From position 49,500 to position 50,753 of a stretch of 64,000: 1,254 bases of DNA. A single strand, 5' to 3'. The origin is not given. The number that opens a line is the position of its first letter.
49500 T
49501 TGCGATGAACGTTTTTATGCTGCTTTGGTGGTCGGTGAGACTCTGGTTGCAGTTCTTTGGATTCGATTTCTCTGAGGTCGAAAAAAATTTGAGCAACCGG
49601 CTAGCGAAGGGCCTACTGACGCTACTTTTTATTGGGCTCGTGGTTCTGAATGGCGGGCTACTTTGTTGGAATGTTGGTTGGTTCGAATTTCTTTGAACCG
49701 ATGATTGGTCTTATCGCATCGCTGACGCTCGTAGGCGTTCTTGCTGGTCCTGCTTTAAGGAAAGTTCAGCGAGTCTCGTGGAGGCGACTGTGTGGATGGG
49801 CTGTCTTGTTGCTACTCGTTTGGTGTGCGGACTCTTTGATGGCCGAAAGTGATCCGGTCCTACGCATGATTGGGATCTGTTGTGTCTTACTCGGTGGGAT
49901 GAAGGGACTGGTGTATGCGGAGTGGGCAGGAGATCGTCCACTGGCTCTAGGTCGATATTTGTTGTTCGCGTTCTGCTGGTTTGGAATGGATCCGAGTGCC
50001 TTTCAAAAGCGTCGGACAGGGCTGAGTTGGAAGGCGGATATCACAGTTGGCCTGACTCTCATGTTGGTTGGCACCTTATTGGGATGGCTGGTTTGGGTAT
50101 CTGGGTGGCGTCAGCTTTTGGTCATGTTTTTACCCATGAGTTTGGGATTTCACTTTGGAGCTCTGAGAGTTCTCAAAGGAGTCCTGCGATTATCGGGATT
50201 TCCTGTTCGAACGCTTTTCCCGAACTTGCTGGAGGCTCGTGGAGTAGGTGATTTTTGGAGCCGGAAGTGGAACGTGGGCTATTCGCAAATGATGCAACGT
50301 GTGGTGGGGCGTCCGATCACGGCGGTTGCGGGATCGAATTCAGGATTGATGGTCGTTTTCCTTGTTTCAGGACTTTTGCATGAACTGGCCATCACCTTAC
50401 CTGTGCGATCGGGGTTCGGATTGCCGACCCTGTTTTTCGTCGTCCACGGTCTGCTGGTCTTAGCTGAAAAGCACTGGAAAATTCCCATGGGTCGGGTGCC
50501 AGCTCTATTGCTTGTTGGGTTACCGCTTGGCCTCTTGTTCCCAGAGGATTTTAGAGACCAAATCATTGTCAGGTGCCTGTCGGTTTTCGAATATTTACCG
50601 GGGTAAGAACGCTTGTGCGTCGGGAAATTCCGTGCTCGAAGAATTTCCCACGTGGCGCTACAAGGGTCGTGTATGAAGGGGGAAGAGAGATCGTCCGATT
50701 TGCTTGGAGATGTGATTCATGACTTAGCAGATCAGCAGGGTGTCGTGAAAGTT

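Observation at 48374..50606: Uncharacterised four-gene membrane system: DCC1 oxidoreductase, tandem paralogous 4-TM proteins and an MBOAT acyltransferase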

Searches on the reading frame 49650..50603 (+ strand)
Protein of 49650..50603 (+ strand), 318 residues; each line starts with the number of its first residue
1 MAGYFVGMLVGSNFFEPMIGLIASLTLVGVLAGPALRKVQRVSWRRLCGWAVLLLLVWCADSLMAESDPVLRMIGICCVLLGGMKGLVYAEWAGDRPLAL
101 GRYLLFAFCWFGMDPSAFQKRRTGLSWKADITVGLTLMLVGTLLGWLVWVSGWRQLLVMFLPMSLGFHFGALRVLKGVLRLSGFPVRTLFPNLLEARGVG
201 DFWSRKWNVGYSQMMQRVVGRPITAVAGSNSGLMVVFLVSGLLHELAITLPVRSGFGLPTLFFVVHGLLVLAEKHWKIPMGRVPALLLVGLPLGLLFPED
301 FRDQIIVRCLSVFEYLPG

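Call 3: search_protein_families(library=pfam, proteins=[window:49650-50603:+], max_evalue=1)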
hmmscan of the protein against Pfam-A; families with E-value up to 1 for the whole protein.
window:49650-50603:+ (318 aa): 2 families
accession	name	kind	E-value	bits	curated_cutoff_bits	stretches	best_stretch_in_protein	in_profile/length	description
PF13813.11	MBOAT_2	-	3.4e-10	40.5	25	1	188-264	3-84/85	Membrane bound O-acyl transferase family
PF06897.17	DUF1269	-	0.12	13.2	26.9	1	2-33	3-29/100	Protein of unknown function (DUF1269)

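Call 4: search_protein_families(library=ncbifam, proteins=[window:49650-50603:+], max_evalue=1)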
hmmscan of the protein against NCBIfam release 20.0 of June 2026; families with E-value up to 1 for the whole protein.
window:49650-50603:+ (318 aa): 0 families

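Call 7: find_homologous_proteins(query=window:49701-50603:+)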
Query window:49701-50603:+ (301 aa): 436 proteins with E <= 0.001 among 8000 candidates; the best 120 are listed.
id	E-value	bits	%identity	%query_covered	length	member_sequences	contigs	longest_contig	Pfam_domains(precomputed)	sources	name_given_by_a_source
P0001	1.3e-194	664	100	100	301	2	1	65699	PF13813.12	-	-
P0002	3.1e-129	449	66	99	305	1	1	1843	PF13813.12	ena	-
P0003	4.9e-129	448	66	98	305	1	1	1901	PF13813.12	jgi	-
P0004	1.8e-126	440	65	98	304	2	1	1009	PF13813.12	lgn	-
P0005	4.1e-126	439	66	99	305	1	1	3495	PF13813.12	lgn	-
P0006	7.7e-126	438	65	99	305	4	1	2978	PF13813.12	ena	-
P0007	1.1e-125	437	66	99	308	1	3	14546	PF13813.12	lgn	-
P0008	1.2e-125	437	63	99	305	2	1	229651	PF13813.12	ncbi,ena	-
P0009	1.5e-125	437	64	98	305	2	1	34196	PF13813.12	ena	-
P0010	1.5e-125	437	66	99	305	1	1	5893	PF13813.12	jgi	jgi:hypothetical protein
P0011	1.6e-125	437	64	97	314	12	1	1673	PF13813.12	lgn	-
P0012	3.3e-125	436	65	99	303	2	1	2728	PF13813.12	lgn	-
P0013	3.8e-125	436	66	99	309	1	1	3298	PF13813.12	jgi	jgi:hypothetical protein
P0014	8.8e-125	434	67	98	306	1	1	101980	PF13813.12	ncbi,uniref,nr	ncbi:membrane bound O-acyl transferase family-domain-containing protein [Luteolibacter flavescens]|u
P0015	1.2e-124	434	66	99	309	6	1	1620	PF13813.12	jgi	jgi:Membrane bound O-acyl transferase family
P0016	1.2e-124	434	64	99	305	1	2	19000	PF13813.12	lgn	-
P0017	1.4e-124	434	65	99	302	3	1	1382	PF13813.12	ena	-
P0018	2.2e-124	433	63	100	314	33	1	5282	PF13813.12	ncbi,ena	-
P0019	2.2e-124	433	67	99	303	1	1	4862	PF13813.12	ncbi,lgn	-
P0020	2.3e-124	433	67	98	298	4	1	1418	PF13813.12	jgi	jgi:Membrane bound O-acyl transferase family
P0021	3.4e-124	433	66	98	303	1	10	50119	PF13813.12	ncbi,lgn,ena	-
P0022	3.8e-124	432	63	99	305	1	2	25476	PF13813.12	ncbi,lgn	-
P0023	4.8e-124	432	67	99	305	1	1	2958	PF13813.12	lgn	-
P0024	6.4e-124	432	67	98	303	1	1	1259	PF13813.12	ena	-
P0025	6.6e-124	432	66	99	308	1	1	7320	PF13813.12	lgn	-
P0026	6.9e-124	432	66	99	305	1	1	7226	PF13813.12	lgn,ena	-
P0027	1.2e-123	431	67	98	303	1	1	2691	PF13813.12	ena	-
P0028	1.4e-123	431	63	99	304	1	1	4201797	PF13813.12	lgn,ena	-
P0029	1.7e-123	430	63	99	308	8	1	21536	PF13813.12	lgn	-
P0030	1.9e-123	430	66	99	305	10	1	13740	PF13813.12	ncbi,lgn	-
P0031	2.6e-123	430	63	99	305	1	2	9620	PF13813.12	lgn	-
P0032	3.4e-123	429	63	100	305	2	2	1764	PF13813.12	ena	-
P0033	3.7e-123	429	65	97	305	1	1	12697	PF13813.12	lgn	-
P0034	4.4e-123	429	64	99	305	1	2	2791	PF13813.12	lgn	-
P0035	6.1e-123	428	63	99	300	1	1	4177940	PF13813.12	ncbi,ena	-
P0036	6.3e-123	428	65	99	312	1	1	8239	PF13813.12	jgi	jgi:hypothetical protein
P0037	6.7e-123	428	66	98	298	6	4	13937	PF13813.12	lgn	-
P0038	6.9e-123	428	65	98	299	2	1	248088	PF13813.12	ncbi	ncbi:MAG: MBOAT family protein [Verrucomicrobiota bacterium]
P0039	8.2e-123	428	65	99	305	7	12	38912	PF13813.12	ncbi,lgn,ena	ncbi:MAG: membrane bound O-acyl transferase family-domain-containing protein [Luteolibacter sp.]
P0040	1.1e-122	428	65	99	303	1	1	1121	PF13813.12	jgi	-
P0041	1.2e-122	427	66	99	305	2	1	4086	PF13813.12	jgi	-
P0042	1.4e-122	427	64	97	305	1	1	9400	PF13813.12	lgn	-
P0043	1.9e-122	427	64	99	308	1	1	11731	PF13813.12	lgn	-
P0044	2.6e-122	426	64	99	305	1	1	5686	PF13813.12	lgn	-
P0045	2.7e-122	426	65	99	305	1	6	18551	PF13813.12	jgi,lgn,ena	-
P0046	2.7e-122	426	65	99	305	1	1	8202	PF13813.12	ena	-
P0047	2.9e-122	426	65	100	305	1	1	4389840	PF13813.12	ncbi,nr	ncbi:hypothetical protein HZ994_12610 [Akkermansiaceae bacterium]|nr:hypothetical protein HZ994_1261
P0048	3.4e-122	426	63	99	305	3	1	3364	PF13813.12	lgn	-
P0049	4.5e-122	426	63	99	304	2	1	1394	PF13813.12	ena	-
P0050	6.6e-122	425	65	100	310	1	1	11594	PF13813.12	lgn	-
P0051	7.5e-122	425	65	97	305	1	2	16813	PF13813.12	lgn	-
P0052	7.6e-122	425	66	98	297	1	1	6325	PF13813.12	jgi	jgi:Membrane bound O-acyl transferase family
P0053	8.0e-122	425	62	100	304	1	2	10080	PF13813.12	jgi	jgi:hypothetical protein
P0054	8.0e-122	425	65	98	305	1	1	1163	PF13813.12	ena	-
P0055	8.5e-122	425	64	99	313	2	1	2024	PF13813.12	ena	-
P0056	9.8e-122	424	66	99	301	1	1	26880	PF13813.12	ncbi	-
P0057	1.0e-121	424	62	98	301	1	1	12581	PF13813.12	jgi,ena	-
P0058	2.1e-121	423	65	100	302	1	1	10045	PF13813.12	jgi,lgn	-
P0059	2.5e-121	423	65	97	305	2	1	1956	PF13813.12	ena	-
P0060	3.1e-121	423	65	100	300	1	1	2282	PF13813.12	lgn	-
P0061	3.2e-121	423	63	100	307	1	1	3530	PF13813.12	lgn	-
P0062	4.0e-121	422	62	99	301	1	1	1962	PF13813.12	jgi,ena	-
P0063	4.0e-121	422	65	98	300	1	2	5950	PF13813.12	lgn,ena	-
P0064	4.8e-121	422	68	92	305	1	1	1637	PF13813.12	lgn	-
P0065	6.1e-121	422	66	99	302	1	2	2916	PF13813.12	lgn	-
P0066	6.8e-121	422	64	95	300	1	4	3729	PF13813.12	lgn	-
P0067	6.9e-121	422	64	99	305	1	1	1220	PF13813.12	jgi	-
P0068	7.1e-121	422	66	100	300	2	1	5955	PF13813.12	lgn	-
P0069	7.8e-121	422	63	100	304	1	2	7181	PF13813.12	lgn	-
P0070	8.9e-121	421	64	99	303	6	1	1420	PF13813.12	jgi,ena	-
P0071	9.7e-121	421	61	100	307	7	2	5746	PF13813.12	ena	-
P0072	1.1e-120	421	64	99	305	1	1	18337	PF13813.12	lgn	-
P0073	1.1e-120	421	64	99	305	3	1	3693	PF13813.12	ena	-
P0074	1.3e-120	421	65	98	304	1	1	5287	PF13813.12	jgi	jgi:hypothetical protein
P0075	1.4e-120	421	65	98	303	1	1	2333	PF13813.12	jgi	-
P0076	1.5e-120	421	64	99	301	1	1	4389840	PF13813.12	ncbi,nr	ncbi:hypothetical protein HZ994_00475 [Akkermansiaceae bacterium]|nr:hypothetical protein HZ994_0047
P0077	1.6e-120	420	63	96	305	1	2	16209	PF13813.12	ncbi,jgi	-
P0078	1.9e-120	420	67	92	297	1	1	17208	PF13813.12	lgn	-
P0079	2.1e-120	420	63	99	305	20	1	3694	PF13813.12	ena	-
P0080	2.3e-120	420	62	99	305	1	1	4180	PF13813.12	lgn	-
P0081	2.4e-120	420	63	100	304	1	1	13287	PF13813.12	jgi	jgi:alginate O-acetyltransferase complex protein AlgI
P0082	2.9e-120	420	65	100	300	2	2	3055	PF13813.12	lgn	-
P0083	3.2e-120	419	63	99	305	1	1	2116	PF13813.12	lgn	-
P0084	3.8e-120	419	62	99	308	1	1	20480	PF13813.12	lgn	-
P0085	6.4e-120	419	66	98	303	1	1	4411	PF13813.12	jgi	jgi:hypothetical protein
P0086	6.7e-120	418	63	99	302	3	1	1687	PF13813.12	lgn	-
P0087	7.3e-120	418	64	99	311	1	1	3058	PF13813.12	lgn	-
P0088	8.9e-120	418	63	99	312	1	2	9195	PF13813.12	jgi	jgi:alginate O-acetyltransferase complex protein AlgI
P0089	1.0e-119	418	64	99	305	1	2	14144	PF13813.12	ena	-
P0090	1.0e-119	418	64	99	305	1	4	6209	PF13813.12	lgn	-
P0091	1.1e-119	418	62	100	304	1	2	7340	PF13813.12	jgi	jgi:hypothetical protein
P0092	1.1e-119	418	63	99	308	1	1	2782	PF13813.12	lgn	-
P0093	1.4e-119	417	64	99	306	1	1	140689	PF13813.12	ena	-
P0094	1.8e-119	417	62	99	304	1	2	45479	PF13813.12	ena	-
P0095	1.8e-119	417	65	99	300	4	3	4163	PF13813.12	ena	-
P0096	2.0e-119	417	65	98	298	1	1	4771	PF13813.12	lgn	-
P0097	2.1e-119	417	64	98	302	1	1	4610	PF13813.12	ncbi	-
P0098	2.3e-119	417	63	99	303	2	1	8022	PF13813.12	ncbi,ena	-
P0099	2.4e-119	417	65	98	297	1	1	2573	PF13813.12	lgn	-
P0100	2.6e-119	417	62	100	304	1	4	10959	PF13813.12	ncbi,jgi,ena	-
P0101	2.6e-119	417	64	98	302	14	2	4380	PF13813.12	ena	-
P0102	3.1e-119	416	64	97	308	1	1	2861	PF13813.12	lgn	-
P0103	3.2e-119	416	64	99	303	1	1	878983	PF13813.12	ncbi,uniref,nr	ncbi:membrane bound O-acyl transferase family-domain-containing protein [Luteolibacter arcticus]|uni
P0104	3.5e-119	416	64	98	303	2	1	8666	PF13813.12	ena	-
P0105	5.0e-119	416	63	98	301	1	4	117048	PF13813.12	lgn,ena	-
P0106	5.7e-119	415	66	98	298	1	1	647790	PF13813.12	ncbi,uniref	ncbi:MBOAT family protein [Haloferula chungangensis]|uniref:MBOAT family protein n=1 Tax=Haloferula 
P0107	5.8e-119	415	63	100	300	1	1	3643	PF13813.12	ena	-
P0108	9.1e-119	415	63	99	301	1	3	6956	PF13813.12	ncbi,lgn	ncbi:MAG: MBOAT family protein [Luteolibacter sp.]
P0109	9.2e-119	415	65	96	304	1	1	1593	PF13813.12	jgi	-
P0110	9.4e-119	415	62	99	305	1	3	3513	PF13813.12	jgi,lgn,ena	-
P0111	1.2e-118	414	63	99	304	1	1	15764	PF13813.12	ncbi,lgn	-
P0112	1.2e-118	414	64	99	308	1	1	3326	PF13813.12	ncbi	-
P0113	1.3e-118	414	61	99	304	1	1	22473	PF13813.12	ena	-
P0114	1.4e-118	414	63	99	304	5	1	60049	PF13813.12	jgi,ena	jgi:alginate O-acetyltransferase complex protein AlgI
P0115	1.4e-118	414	63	99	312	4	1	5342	PF13813.12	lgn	-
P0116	1.6e-118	414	64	97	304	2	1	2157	PF13813.12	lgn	-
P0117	1.7e-118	414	65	97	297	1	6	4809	PF13813.12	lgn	-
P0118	2.4e-118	413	63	99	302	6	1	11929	PF13813.12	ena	-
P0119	2.9e-118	413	65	98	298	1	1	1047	PF13813.12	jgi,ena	-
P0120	3.2e-118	413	63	98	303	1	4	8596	PF13813.12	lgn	-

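Call 8: find_encoding_contigs(protein=P0047, flank=6000, max_places=3)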
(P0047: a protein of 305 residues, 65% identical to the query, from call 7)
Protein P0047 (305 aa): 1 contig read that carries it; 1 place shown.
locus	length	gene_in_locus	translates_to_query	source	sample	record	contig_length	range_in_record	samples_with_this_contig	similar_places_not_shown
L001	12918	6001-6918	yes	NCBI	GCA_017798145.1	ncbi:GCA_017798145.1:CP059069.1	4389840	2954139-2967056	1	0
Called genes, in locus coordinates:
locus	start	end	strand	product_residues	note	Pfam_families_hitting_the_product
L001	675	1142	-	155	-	PF00383:dCMP_cyt_deam_1, PF14437:MafB19-deam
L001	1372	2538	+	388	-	PF02517:Rce1-like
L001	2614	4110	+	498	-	PF03109:ABC1 (faint), PF00069:Pkinase, PF07714:PK_Tyr_Ser-Thr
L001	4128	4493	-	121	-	-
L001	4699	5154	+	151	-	PF04134:DCC1-like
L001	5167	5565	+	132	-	-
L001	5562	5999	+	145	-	-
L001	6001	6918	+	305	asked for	PF13813:MBOAT_2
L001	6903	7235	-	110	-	-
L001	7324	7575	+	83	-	-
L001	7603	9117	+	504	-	PF07635:PSCyt1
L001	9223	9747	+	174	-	-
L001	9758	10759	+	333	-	PF01370:Epimerase, PF08338:DUF1731 (weak)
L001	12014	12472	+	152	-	-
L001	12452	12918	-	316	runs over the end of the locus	PF00480:ROK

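Call 9: find_encoding_contigs(protein=P0076, flank=6000, max_places=3)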
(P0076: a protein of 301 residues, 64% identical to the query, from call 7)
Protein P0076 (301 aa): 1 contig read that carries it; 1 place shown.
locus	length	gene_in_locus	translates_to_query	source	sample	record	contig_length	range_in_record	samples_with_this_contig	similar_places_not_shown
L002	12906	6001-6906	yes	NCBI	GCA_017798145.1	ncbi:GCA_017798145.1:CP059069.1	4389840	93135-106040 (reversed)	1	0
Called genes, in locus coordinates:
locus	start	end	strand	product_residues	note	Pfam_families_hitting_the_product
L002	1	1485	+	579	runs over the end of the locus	PF12831:FAD_oxidored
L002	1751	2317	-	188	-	PF01609:DDE_Tnp_1 (weak)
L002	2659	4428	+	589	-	PF02690:Na_Pi_cotrans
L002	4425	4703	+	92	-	-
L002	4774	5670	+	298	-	PF03976:PPK2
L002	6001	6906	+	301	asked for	PF13813:MBOAT_2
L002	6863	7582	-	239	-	PF00240:ubiquitin, PF11976:Rad60-SLD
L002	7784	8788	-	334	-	PF01797:Y1_Tnp (weak)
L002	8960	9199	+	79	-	-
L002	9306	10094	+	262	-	-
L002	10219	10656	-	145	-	PF00293:NUDIX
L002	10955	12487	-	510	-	PF14319:Zn_Tnp_IS91, PF04986:Y2_Tnp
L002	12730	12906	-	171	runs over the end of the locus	PF10722:YbjN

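Call 10: find_encoding_contigs(protein=P0103, flank=6000, max_places=3)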
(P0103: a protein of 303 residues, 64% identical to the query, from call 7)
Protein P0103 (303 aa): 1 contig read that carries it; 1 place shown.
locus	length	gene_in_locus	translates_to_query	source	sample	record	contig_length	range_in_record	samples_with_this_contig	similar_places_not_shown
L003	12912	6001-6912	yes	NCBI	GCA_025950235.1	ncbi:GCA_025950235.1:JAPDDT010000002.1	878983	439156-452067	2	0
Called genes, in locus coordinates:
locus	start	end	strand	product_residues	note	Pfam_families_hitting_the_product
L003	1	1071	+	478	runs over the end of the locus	PF19295:SufBD_N, PF01458:SUFBD_core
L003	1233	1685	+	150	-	-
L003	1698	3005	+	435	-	PF19295:SufBD_N (weak), PF01458:SUFBD_core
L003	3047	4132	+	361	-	PF12796:Ank_2, PF13637:Ank_4 (faint)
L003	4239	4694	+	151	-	PF04134:DCC1-like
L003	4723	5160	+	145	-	-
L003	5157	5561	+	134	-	-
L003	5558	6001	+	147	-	-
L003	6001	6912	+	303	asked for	PF13813:MBOAT_2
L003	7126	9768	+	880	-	PF00501:AMP-binding, PF01757:Acyl_transf_3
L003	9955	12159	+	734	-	-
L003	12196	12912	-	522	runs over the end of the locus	-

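Call 16: find_related_loci(query=A3, collection=genome_contigs, flank=5000)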
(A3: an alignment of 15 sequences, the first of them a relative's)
Query A3 (301 aa) in genome_contigs; peptide patterns used: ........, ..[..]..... (x = any residue, [..] = any of these).
91 stretches matched a pattern; 79 encode a relative of the query (tblastn E <= 1e-3); 76 distinct loci.
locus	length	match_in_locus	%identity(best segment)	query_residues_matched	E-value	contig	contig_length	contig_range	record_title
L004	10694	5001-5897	65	1-299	6e-129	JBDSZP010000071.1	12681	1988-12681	MAG: Luteolibacter sp. isolate cluster1_bin.89 k127_4328737, whole genome shotgun sequence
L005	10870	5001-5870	64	8-297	5e-127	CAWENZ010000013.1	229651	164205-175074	MAG: uncultured Verrucomicrobiae bacterium isolate MFD02832.bin.2.104 genome assembly, contig: contig_23391, whole genom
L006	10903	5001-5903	62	1-301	8e-127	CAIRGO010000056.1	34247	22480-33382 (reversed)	MAG: Akkermansiaceae bacterium isolate Loclat_bin-00801 genome assembly, contig: bin-00801:056/331, whole genome shotgun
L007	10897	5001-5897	64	1-299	2e-126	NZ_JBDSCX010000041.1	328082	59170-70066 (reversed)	MAG: Luteolibacter sp. isolate cluster1_bin.168 k127_3885995, whole genome shotgun sequence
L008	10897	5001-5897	63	1-299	2e-125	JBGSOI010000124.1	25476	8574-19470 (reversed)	MAG: Akkermansiaceae bacterium isolate JTS-AC276 k141_2019474, whole genome shotgun sequence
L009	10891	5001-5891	65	5-301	8e-126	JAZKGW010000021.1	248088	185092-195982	MAG: Verrucomicrobiota bacterium isolate DC_RB_04_SPN110320-bin069_1 DCRB04SPN_B069_1_000000000021, whole genome shotgun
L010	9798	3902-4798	66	1-299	3e-125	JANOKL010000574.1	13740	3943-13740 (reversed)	MAG: Luteolibacter sp. isolate VAR_48_concoct_193 VAR_48_k141_4351566, whole genome shotgun sequence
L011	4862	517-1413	67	1-299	5e-124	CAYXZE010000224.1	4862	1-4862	MAG TPA_asm: uncultured Luteolibacter sp. isolate SRP344714_co2_357 genome assembly, contig: NODE_45269_length_4862_cov_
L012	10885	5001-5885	63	5-299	2e-122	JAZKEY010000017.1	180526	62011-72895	MAG: Verrucomicrobiota bacterium isolate DC_HB_02_SPN181219-bin056 DCHB02SPN_B056_0_000000000017, whole genome shotgun s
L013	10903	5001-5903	61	1-301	3e-122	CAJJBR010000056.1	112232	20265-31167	MAG: Akkermansiaceae bacterium isolate FRAM18_bin328 genome assembly, contig: FRAM18_bin328-56, whole genome shotgun seq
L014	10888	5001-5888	66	4-299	9e-122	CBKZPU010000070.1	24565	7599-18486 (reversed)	MAG TPA_asm: uncultured Verrucomicrobiaceae bacterium isolate SRR29175778_binner23_Refined_1 genome assembly, contig: ER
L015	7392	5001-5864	63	12-299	4e-121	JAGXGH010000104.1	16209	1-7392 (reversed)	MAG: Verrucomicrobiales bacterium isolate LH_M34 k141_1112079, whole genome shotgun sequence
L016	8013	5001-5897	64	1-299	2e-120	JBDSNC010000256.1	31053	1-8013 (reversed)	MAG: Luteolibacter sp. isolate cluster1_bin.407 k127_11574616, whole genome shotgun sequence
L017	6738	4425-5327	63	1-301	5e-120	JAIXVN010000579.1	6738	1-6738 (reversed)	MAG: Verrucomicrobiaceae bacterium isolate D1_MAG_00066 pond_D1_MAG_00066_000000000026, whole genome shotgun sequence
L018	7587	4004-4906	63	1-301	5e-119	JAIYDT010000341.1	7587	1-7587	MAG: Verrucomicrobiaceae bacterium isolate H1_MAG_00045 pond_H1_MAG_00045_000000000069, whole genome shotgun sequence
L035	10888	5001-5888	56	1-296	5e-113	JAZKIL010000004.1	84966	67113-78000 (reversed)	MAG: Verrucomicrobiota bacterium isolate ADI_DC_SW_02_SPN_11032020-bin028 DCSW02SPN_B028_0_000000000004, whole genome sh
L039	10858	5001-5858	62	5-299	5e-111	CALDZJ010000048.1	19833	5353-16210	MAG: uncultured Verrucomicrobiales bacterium isolate L3_Bin_Bin_159_1 genome assembly, contig: c_000002387693, whole gen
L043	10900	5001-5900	56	1-300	2e-110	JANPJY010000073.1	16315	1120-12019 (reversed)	MAG: Akkermansiaceae bacterium isolate VAR_61_metabat_349 VAR_61_k141_84118, whole genome shotgun sequence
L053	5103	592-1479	56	1-296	2e-108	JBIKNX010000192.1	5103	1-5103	MAG: Luteolibacter sp. isolate ME2014-10-16_3300042505_group5_bin11 Rohwer_bin2731_scaffold_16033_c1, whole genome shotg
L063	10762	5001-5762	63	44-299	2e-102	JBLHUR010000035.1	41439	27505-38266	MAG: Akkermansiaceae bacterium isolate 3300047666_60 Ga0491196_0000569, whole genome shotgun sequence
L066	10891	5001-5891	54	5-301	4e-101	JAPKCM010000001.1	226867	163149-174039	MAG: Akkermansiaceae bacterium isolate ANT-64 NODE_1_length_226867_cov_12.550747, whole genome shotgun sequence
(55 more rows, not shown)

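Call 19: search_solved_structures(query=A3, max_evalue=10, show_alignments=2)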
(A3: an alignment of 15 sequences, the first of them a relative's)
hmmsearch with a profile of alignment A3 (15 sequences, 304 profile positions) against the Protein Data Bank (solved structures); distinct sequences matched with E-value up to 10: 2.
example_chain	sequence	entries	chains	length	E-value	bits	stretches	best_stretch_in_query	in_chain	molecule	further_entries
9vjm_A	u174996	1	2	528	0.00017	24.1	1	165-236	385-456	Diacylglycerol O-acyltransferase 1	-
9vk0_A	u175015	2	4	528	0.00017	24.1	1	165-236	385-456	Diacylglycerol O-acyltransferase 1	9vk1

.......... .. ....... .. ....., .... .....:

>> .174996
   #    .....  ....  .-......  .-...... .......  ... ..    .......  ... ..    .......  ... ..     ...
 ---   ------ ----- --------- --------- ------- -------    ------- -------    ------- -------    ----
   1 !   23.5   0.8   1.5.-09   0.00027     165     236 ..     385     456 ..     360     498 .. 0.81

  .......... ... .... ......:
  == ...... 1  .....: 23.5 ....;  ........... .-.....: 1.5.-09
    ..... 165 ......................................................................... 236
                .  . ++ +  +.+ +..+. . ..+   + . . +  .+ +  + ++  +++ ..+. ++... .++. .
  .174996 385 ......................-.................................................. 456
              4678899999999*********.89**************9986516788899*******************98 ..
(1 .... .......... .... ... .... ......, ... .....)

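Call 33: predict_structure(alignment_id=A5)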
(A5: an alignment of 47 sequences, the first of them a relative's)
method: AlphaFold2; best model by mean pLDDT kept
length: 301 residues; sequences in the alignment: 47
mean_pLDDT: 85.7   pTM: 0.82
mean pLDDT of the five models: 85.7, 85.7, 85.3, 80.8, 77.6
residues with pLDDT >= 90: 137; 70-90: 127; 50-70: 36; < 50: 1
segments of 3 or more residues with pLDDT < 50: none
pLDDT, mean of each block of 10 residues (from residue 1): 93 95 91 96 95 93 92 87 93 83 93 94 94 87 86 89 92 61 60 68 89 89 89 85 86 84 73 68 88 83 50
secondary structure, 60 per line:
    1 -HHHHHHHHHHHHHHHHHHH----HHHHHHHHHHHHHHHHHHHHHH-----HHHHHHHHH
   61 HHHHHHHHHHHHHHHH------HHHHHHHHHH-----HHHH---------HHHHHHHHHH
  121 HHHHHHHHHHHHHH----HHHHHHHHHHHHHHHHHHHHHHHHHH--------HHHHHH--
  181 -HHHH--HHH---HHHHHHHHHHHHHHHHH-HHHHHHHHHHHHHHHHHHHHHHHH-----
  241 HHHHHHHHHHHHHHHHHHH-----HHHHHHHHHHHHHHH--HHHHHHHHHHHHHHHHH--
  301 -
elements in order: H2-20 H25-46 H52-76 H83-92 H98-101 H111-134 H139-164 H173-178 H182-185 H194-210 H212-235 H241-259 H265-279 H282-298
